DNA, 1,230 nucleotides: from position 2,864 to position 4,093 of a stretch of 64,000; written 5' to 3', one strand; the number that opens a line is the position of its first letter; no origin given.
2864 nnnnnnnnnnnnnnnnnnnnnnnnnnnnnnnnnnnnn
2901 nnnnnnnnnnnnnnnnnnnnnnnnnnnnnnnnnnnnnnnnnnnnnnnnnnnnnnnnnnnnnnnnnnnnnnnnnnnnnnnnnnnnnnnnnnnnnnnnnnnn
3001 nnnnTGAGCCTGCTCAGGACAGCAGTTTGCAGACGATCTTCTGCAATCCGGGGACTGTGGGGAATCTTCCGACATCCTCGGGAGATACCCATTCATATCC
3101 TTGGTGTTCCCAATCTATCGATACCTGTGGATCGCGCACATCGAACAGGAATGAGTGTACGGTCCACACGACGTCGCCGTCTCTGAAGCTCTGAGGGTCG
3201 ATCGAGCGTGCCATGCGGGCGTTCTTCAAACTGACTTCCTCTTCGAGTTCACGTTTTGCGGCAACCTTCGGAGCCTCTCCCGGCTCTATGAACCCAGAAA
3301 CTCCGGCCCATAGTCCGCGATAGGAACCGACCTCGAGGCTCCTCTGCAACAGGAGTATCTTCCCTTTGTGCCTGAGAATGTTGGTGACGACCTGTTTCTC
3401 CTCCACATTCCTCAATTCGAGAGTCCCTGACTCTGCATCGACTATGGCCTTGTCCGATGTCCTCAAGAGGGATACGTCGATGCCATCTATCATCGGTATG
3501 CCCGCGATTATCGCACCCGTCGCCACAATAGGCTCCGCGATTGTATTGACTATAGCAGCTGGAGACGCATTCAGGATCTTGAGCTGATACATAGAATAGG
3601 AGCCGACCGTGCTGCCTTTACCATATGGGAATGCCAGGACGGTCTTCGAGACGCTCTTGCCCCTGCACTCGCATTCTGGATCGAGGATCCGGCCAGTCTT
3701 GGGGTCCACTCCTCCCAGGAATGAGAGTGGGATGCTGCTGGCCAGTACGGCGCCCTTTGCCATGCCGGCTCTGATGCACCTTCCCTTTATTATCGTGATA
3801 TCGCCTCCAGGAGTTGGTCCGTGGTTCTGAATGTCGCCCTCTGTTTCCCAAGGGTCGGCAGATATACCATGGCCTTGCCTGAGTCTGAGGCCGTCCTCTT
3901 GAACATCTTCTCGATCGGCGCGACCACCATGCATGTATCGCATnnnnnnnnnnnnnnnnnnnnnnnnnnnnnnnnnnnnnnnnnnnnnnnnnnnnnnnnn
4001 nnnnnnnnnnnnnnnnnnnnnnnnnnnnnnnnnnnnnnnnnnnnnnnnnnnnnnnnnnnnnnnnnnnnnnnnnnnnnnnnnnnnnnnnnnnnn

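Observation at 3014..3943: Phosphomevalonate dehydratase small subunit fused to a Nudix hydrolase domain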

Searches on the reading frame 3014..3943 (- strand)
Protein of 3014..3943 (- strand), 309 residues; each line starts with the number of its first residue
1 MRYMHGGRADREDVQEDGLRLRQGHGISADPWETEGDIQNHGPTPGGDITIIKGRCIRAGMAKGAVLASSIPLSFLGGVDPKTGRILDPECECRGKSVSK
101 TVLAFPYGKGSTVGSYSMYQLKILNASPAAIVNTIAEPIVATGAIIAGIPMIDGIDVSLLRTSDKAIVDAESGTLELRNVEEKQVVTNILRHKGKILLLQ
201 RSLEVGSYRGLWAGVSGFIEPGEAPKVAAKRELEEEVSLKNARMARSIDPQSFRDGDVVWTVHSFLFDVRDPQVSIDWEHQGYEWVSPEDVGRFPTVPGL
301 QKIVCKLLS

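Call 3: search_protein_families(library=pfam, proteins=[window:3014-3943:-], max_evalue=0.01)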
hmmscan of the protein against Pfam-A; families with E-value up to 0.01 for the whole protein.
window:3014-3943:- (309 aa): 3 families
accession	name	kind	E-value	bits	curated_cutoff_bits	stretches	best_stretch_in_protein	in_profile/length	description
PF01989.23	AcnX_swivel_put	-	2e-29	101.7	27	1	73-152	1-80/80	Aconitase X swivel domain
PF00293.34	NUDIX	-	3.3e-18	66.4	21.1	1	189-305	10-132/134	NUDIX domain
PF14815.12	NUDIX_4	-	2.4e-05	24.5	35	1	189-303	5-110/113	NUDIX domain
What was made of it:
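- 3410..3793 (-): AcnX swivel domain (residues 51-178), the PMDh small subunit proper. PF01989 E 2e-29 (call 3).
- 3017..3388 (-): Nudix domain (residues 186-309). PF00293 E 3.3e-18 (call 3).
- On AcnX type IIb / phosphomevalonate dehydratase small subunit: 101.7 bits against a cutoff of 27, E 2e-29 (call 3).
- On Nudix hydrolase superfamily: 66.4 bits against a cutoff of 21.1 (call 3).
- Checked: Pfam finds AcnX_swivel at residues 73-152 (E 2e-29, 101.7 bits against a cutoff of 27) and NUDIX at residues 189-305 (E 3.3e-18, 66.4 bits against a cutoff of 21.1) (call 3).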

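Call 4: search_protein_families(library=ncbifam, proteins=[window:3014-3943:-], max_evalue=0.01)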
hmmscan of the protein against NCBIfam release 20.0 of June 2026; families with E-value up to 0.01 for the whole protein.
window:3014-3943:- (309 aa): 16 families
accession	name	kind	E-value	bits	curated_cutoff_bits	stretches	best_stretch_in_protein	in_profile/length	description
NF003046.0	PRK03955.1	equivalog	3e-46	156.6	163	1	51-178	3-130/132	DUF126 domain-containing protein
NF051439.1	C3LHypDHLhpIPSEAE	equivalog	6.2e-20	71.1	700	1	56-164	2-110/555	cis-3-hydroxy-L-proline dehydratase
NF007834.0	PRK10546.1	equivalog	3.2e-12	46.4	156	1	184-298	5-116/135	pyrimidine (deoxy)nucleoside triphosphate diphosphatase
NF006530.0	PRK08999.1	equivalog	1e-08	34.6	245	1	185-304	8-125/315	Nudix family hydrolase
NF012016.0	PRK15472.1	equivalog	4.5e-08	32.9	95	1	182-293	3-124/141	nucleoside triphosphatase NudI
NF008044.0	PRK10776.1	equivalog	2.3e-06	27.5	148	1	184-293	5-112/130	8-oxo-dGTP diphosphatase MutT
NF006961.0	PRK09438.1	equivalog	2.4e-06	27.1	103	1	188-241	14-63/151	dihydroneopterin triphosphate diphosphatase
TIGR00586.1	mutt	equivalog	1e-05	25.5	97.9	1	182-243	4-65/129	8-oxo-dGTP diphosphatase MutT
NF003787.0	PRK05379.1-4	equivalog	1.1e-05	24.6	449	1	186-241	211-264/346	bifunctional nicotinamide-nucleotide adenylyltransferase/Nudix hydroxylase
NF041652.1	Nud_hyd_Dein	equivalog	3.2e-05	24.2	200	1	181-259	12-93/152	Nudix hydrolase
NF001938.0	PRK00714.1-5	equivalog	3.3e-05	23.3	116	1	185-244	16-79/172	RNA pyrophosphohydrolase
NF003788.0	PRK05379.1-5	equivalog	0.00034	20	354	1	189-241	219-269/351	bifunctional nicotinamide-nucleotide adenylyltransferase/Nudix hydroxylase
NF002995.0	PRK03759.1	equivalog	0.00052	19.7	127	1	189-254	42-108/185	isopentenyl-diphosphate Delta-isomerase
NF008736.0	PRK11762.1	equivalog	0.0013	18.2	169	1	195-243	59-107/186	ADP compounds hydrolase NudE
NF003786.0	PRK05379.1-2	equivalog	0.0014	17.8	397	1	189-240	224-273/354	bifunctional nicotinamide-nucleotide adenylyltransferase/Nudix hydroxylase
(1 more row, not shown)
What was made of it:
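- On AcnX type IIb / phosphomevalonate dehydratase small subunit: 156.6 bits against a cutoff of 163 (call 4).
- On Type-1 IPP isomerase: 19.7 bits against a cutoff of 127 (call 4).
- On NudI / NudG / NudB / MutT equivalogs: NudG 46.4 against 156; NudI 32.9 against 95; NudB 27.1 against 103; MutT 27.5 against 148 (call 4).
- Domain hits (calls 3, 4). There is a weak NF002995 hit, E 5e-4 (call 4). NF002995 scores 19.7 bits against a cutoff of 127 (call 4).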

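Call 7: find_homologous_proteins(query=window:3014-3796:-, max_evalue=0.001)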
Query window:3014-3796:- (260 aa): 1101 proteins with E <= 0.001 among 2583 candidates; the best 120 are listed.
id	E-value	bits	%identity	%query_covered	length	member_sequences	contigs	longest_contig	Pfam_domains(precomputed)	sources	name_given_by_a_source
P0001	4.8e-162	555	97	100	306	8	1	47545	PF01989.25,PF00293.35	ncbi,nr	ncbi:MAG: DUF126 domain-containing protein [Thermoplasmata archaeon]|nr:DUF126 domain-containing pro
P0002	4.4e-120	418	73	96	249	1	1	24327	PF01989.25,PF00293.35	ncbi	-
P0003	9.1e-119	414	75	93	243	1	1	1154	PF01989.25,PF00293.35,PF14815.13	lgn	-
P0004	2.4e-118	412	71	99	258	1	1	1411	PF01989.25,PF00293.35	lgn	-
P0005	2.7e-118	412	72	99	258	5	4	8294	PF01989.25,PF00293.35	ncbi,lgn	-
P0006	1.6e-117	409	70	99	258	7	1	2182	PF01989.25,PF00293.35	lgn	-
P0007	4.1e-117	408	74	93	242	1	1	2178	PF01989.25,PF00293.35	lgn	-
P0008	1.0e-114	400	70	96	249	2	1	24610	PF01989.25,PF00293.35,PF14815.13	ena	-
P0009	1.6e-114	400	73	94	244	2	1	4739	PF01989.25,PF00293.35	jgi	-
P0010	2.9e-114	399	73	92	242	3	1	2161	PF01989.25,PF00293.35,PF14815.13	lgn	-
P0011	1.6e-111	390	68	99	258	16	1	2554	PF01989.25,PF00293.35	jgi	-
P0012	3.3e-110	385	71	90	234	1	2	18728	PF01989.25,PF00293.35,PF14815.13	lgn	-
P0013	4.0e-110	385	65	99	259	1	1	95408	PF01989.25,PF00293.35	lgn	-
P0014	1.1e-109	384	67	98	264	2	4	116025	PF01989.25,PF00293.35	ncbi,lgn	-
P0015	9.3e-107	374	68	93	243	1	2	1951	PF01989.25,PF00293.35,PF14815.13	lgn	-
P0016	1.2e-106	374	63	99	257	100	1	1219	PF01989.25,PF00293.35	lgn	-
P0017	3.4e-106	372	71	88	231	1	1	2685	PF01989.25,PF00293.35,PF14815.13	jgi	jgi:hypothetical protein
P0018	1.5e-105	370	65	98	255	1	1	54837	PF01989.25,PF00293.35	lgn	-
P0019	1.6e-105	370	67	91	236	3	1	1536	PF01989.25,PF00293.35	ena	-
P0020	3.8e-105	369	65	97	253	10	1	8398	PF01989.25,PF00293.35,PF14815.13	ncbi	-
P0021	1.5e-104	367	64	99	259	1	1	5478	PF01989.25,PF00293.35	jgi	jgi:predicted aconitase with swiveling domain/8-oxo-dGTP pyrophosphatase MutT (NUDIX family)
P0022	3.1e-104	366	65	99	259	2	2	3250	PF01989.25,PF00293.35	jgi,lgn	jgi:hypothetical protein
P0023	3.6e-104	366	63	99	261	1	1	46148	PF01989.25,PF00293.35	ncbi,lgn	-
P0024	6.9e-104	365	68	92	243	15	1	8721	PF01989.25,PF00293.35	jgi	-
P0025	1.3e-103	364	64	99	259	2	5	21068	PF01989.25,PF00293.35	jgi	jgi:predicted aconitase with swiveling domain/8-oxo-dGTP pyrophosphatase MutT (NUDIX family)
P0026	1.4e-103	364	65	99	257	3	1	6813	PF01989.25,PF00293.35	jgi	jgi:predicted aconitase with swiveling domain/8-oxo-dGTP pyrophosphatase MutT (NUDIX family)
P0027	6.9e-103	362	63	99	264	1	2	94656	PF01989.25,PF00293.35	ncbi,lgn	-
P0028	4.4e-102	359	64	96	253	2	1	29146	PF01989.25,PF00293.35,PF14815.13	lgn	-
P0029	4.5e-102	359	67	92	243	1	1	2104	PF01989.25,PF00293.35,PF14815.13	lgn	-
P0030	4.6e-102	359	62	99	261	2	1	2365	PF01989.25,PF00293.35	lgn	-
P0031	4.7e-102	359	73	80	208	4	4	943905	PF01989.25,PF00293.35,PF14815.13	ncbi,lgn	-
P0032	4.9e-102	359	67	92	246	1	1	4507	PF01989.25,PF00293.35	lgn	-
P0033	9.8e-102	358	64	96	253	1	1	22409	PF01989.25,PF00293.35,PF14815.13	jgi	-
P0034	1.2e-101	357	66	91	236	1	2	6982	PF01989.25,PF00293.35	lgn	-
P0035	1.6e-101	357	67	92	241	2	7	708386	PF01989.25,PF00293.35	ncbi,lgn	-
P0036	1.6e-101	357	74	80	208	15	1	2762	PF01989.25,PF00293.35,PF14815.13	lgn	-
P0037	1.8e-101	357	67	92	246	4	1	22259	PF01989.25,PF00293.35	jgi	-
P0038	3.6e-101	356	64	92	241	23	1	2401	PF01989.25,PF00293.35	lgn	-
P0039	4.0e-101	356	61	100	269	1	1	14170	PF01989.25,PF00293.35,PF14815.13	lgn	-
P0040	5.1e-101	355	67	92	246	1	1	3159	PF01989.25,PF00293.35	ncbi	-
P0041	5.8e-101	355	62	99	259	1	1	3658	PF01989.25,PF00293.35,PF14815.13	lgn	-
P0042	6.4e-101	355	67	92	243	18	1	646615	PF01989.25,PF00293.35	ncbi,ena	-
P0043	9.2e-101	355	66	92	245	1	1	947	PF01989.25,PF00293.35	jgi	-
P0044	9.6e-101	354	66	92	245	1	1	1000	PF01989.25,PF00293.35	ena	-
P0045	1.1e-100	354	61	96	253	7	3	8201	PF01989.25,PF00293.35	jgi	jgi:predicted aconitase with swiveling domain/ADP-ribose pyrophosphatase YjhB (NUDIX family)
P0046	2.1e-100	353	63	96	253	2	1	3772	PF01989.25,PF00293.35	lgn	-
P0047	2.4e-100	353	65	92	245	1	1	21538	PF01989.25,PF00293.35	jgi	-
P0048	2.5e-100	353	65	92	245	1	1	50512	PF01989.25,PF00293.35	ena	-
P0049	2.9e-100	353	63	96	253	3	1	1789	PF01989.25,PF00293.35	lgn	-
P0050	3.0e-100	353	62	100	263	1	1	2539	PF01989.25,PF00293.35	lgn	-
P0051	5.9e-100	352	67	91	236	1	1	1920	PF01989.25,PF00293.35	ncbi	-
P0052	8.1e-100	351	67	91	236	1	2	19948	PF01989.25,PF00293.35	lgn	-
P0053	8.6e-100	351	62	99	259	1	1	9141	PF01989.25,PF00293.35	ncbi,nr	ncbi:MAG: hypothetical protein A3K67_03180 [Euryarchaeota archaeon RBG_16_62_10]|nr:MAG: hypothetica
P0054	1.0e-99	351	65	93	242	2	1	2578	PF01989.25,PF00293.35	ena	-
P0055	1.2e-99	351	65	92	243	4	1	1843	PF01989.25,PF00293.35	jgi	jgi:predicted aconitase with swiveling domain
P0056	1.4e-99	351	59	100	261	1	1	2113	PF01989.25,PF00293.35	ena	-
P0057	1.9e-99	350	62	99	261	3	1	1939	PF01989.25,PF00293.35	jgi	-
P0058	2.2e-99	350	65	93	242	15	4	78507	PF01989.25,PF00293.35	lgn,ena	-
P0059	2.5e-99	350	66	92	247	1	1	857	PF01989.25,PF00293.35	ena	-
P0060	2.5e-99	350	67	91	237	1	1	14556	PF01989.25,PF00293.35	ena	-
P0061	5.8e-99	349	61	98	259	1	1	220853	PF01989.25,PF00293.35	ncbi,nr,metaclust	ncbi:MAG: hypothetical protein A3K76_04265 [Euryarchaeota archaeon RBG_13_57_23]|nr:MAG: hypothetica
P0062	5.9e-99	349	63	93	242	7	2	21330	PF01989.25,PF00293.35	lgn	-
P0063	9.4e-99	348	64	92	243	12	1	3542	PF01989.25,PF00293.35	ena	-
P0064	1.7e-98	347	64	92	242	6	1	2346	PF01989.25,PF00293.35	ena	-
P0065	3.2e-98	346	66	91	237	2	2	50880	PF01989.25,PF00293.35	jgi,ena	-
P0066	8.4e-98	345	64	93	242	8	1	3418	PF01989.25,PF00293.35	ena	-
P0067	1.0e-97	345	72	80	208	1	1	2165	PF01989.25,PF00293.35,PF14815.13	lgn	-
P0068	1.3e-97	344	60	98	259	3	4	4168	PF01989.25,PF00293.35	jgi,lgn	jgi:predicted aconitase with swiveling domain/8-oxo-dGTP pyrophosphatase MutT (NUDIX family)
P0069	1.3e-97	344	60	99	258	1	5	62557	PF01989.25,PF00293.35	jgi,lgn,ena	jgi:predicted aconitase with swiveling domain/8-oxo-dGTP pyrophosphatase MutT (NUDIX family)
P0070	1.3e-97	344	58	99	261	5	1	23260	PF01989.25,PF00293.35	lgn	-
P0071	1.4e-97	344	66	91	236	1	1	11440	PF01989.25,PF00293.35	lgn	-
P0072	1.4e-97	344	66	91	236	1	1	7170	PF01989.25,PF00293.35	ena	-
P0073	1.7e-97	344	64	93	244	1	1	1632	PF01989.25,PF00293.35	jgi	jgi:predicted aconitase with swiveling domain/8-oxo-dGTP pyrophosphatase MutT (NUDIX family)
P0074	1.9e-97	344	62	93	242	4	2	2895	PF01989.25,PF00293.35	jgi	-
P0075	2.3e-97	343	61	98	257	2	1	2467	PF01989.25,PF00293.35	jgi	-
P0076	6.7e-97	342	62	96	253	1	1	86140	PF01989.25,PF00293.35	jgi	-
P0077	7.2e-97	342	60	99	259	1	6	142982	PF01989.25,PF00293.35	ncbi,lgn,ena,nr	ncbi:MAG: hypothetical protein A3K60_05025 [Euryarchaeota archaeon RBG_19FT_COMBO_56_21]|nr:MAG: hyp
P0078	9.6e-97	341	65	91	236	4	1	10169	PF01989.25,PF00293.35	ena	-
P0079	1.5e-96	341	64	91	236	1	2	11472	PF01989.25,PF00293.35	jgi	jgi:predicted aconitase with swiveling domain/8-oxo-dGTP pyrophosphatase MutT (NUDIX family)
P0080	1.8e-96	340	57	99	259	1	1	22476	PF01989.25,PF00293.35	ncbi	-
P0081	2.0e-96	340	62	93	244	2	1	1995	PF01989.25,PF00293.35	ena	-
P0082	2.8e-96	340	57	99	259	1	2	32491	PF01989.25,PF00293.35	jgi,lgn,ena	-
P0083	3.4e-96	340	63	91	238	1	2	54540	PF01989.25,PF00293.35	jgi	-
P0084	4.7e-96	339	65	91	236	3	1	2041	PF01989.25,PF00293.35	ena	-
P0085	9.1e-96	338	70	81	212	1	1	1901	PF01989.25,PF00293.35,PF14815.13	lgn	-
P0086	9.2e-96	338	57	99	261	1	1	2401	PF01989.25,PF00293.35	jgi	jgi:predicted aconitase with swiveling domain/8-oxo-dGTP pyrophosphatase MutT (NUDIX family)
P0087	2.9e-95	337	59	99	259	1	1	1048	PF01989.25,PF00293.35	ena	-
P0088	5.5e-95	336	60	99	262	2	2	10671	PF01989.25,PF00293.35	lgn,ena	-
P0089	7.8e-95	335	58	98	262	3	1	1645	PF01989.25,PF00293.35,PF14815.13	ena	-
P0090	1.0e-94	335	60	92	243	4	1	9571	PF01989.25,PF00293.35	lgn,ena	-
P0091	1.1e-94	335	62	94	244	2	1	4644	PF01989.25,PF00293.35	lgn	-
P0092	1.1e-94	335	58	99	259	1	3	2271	PF01989.25,PF00293.35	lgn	-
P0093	1.4e-94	334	62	90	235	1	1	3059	PF01989.25,PF00293.35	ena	-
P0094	1.9e-94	334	62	91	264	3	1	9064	PF01989.25,PF00293.35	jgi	-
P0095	2.4e-94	334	59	99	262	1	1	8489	PF01989.25,PF00293.35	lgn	-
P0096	2.8e-94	333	62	91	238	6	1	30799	PF01989.25,PF00293.35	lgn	-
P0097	3.8e-94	333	65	91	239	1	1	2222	PF01989.25,PF00293.35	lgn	-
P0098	5.3e-94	332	63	91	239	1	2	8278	PF01989.25,PF00293.35,PF14815.13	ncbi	-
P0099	5.7e-94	332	60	93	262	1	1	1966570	PF01989.25,PF00293.35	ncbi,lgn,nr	ncbi:MAG: DUF126 domain-containing protein [Methanobacteriota archaeon]|nr:MAG: DUF126 domain-contai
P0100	6.2e-94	332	59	98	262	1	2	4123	PF01989.25,PF00293.35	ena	-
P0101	6.5e-94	332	69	82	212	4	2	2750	PF01989.25,PF00293.35,PF14815.13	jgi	jgi:8-oxo-dGTP pyrophosphatase MutT (NUDIX family)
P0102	1.1e-93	331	65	87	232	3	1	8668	PF01989.25,PF00293.35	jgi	-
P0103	1.3e-93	331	58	99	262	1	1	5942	PF01989.25,PF00293.35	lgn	-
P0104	1.3e-93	331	63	91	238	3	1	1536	PF01989.25,PF00293.35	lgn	-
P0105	1.6e-93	331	63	92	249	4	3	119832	PF01989.25,PF00293.35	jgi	-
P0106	2.5e-93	330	66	85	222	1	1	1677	PF01989.25,PF00293.35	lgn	-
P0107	3.0e-93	330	58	99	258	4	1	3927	PF01989.25,PF00293.35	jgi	jgi:predicted aconitase with swiveling domain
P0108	3.2e-93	330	62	93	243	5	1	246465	PF01989.25,PF00293.35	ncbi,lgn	-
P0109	1.2e-92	328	60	92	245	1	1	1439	PF01989.25,PF00293.35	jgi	jgi:predicted aconitase with swiveling domain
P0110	1.2e-92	328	61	91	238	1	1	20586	PF01989.25,PF00293.35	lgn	-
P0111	1.9e-92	327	61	91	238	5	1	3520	PF01989.25,PF00293.35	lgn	-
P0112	2.3e-92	327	60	92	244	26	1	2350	PF01989.25,PF00293.35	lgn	-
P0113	2.4e-92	327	60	92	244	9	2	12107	PF01989.25,PF00293.35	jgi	-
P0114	2.5e-92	327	61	91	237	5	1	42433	PF01989.25,PF00293.35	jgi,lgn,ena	-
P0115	3.1e-92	327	72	75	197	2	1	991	PF01989.25,PF00293.35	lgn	-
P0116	3.8e-92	326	57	99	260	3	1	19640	PF01989.25,PF00293.35,PF14815.13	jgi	jgi:predicted aconitase with swiveling domain/8-oxo-dGTP pyrophosphatase MutT (NUDIX family)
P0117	4.5e-92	326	58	99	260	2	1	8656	PF01989.25,PF00293.35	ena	-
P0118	4.6e-92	326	60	91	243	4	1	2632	PF01989.25,PF00293.35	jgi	jgi:predicted aconitase with swiveling domain/ADP-ribose pyrophosphatase YjhB (NUDIX family)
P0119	5.1e-92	326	58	99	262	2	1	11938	PF01989.25,PF00293.35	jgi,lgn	jgi:predicted aconitase with swiveling domain/8-oxo-dGTP pyrophosphatase MutT (NUDIX family)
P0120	5.2e-92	326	61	91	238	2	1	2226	PF01989.25,PF00293.35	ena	-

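Call 15: find_encoding_contigs(protein=P0099, flank=10000, max_places=3)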
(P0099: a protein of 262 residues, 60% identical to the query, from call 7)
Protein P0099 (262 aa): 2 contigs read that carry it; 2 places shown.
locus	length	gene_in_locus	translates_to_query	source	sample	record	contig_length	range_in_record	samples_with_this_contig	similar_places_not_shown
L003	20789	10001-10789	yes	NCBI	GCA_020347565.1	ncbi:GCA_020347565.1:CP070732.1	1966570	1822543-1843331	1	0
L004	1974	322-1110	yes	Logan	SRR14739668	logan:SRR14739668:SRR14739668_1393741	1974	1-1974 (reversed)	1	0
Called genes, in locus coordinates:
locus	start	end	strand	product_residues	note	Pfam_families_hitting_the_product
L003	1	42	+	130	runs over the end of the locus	PF12840:HTH_20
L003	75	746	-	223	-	-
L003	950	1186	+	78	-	-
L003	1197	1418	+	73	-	PF01037:AsnC_trans_reg (weak)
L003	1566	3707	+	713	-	PF03030:H_PPase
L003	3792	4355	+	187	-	PF03876:SHS2_Rpb7-N, PF00575:S1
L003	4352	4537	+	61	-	PF06093:Spt4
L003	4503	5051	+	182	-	PF04019:DUF359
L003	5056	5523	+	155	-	PF01282:Ribosomal_S24e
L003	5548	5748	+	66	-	PF01599:Ribosomal_S27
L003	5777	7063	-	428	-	PF05977:MFS_3, PF07690:MFS_1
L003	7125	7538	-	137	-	-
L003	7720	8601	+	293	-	PF00892:EamA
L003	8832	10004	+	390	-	PF04412:AcnX, PF28403:AcnX_2nd, PF28406:AcnX_3rd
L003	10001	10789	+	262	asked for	PF01989:AcnX_swivel_put, PF00293:NUDIX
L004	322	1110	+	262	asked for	PF01989:AcnX_swivel_put, PF00293:NUDIX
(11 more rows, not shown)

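Call 24: predict_structure(alignment_id=A1)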
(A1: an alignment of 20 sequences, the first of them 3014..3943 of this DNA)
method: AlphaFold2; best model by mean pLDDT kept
length: 309 residues; sequences in the alignment: 20
mean_pLDDT: 81.7   pTM: 0.71
mean pLDDT of the five models: 81.7, 81.5, 81.4, 81.4, 81.3
residues with pLDDT >= 90: 191; 70-90: 64; 50-70: 8; < 50: 46
segments of 3 or more residues with pLDDT < 50: 1-46
pLDDT, mean of each block of 10 residues (from residue 1): 28 26 26 28 52 96 96 82 90 92 91 79 95 91 93 95 96 96 94 95 72 91 95 93 94 89 95 91 94 87 91
secondary structure, 60 per line:
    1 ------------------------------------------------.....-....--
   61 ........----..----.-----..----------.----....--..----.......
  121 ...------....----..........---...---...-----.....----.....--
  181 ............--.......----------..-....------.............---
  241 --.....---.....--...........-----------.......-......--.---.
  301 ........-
elements in order: E49-53 E55-58 E61-68 E102-105 H114-123 E130-133 H138-147 E151-153 E165-169 E174-178 E181-192 E195-201 E215-218 H225-237 E243-247 E251-255 E258-268 E280-286 H288-293 H300-308
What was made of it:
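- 3794..3943 (-): Upstream extension of the long ORF (residues 1-50), inside the large-subunit gene; probably not translated. pLDDT below 50 for residues 1-46 (call 24).
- Checked: AlphaFold gives pLDDT below 50 for residues 1-46 (call 24).
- AF2 gives mean pLDDT 81.7 and pTM 0.71, with residues 49-309 predicted with generally high confidence (call 24). AF2 places the two domains in a defined arrangement, pTM 0.71 (call 24).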
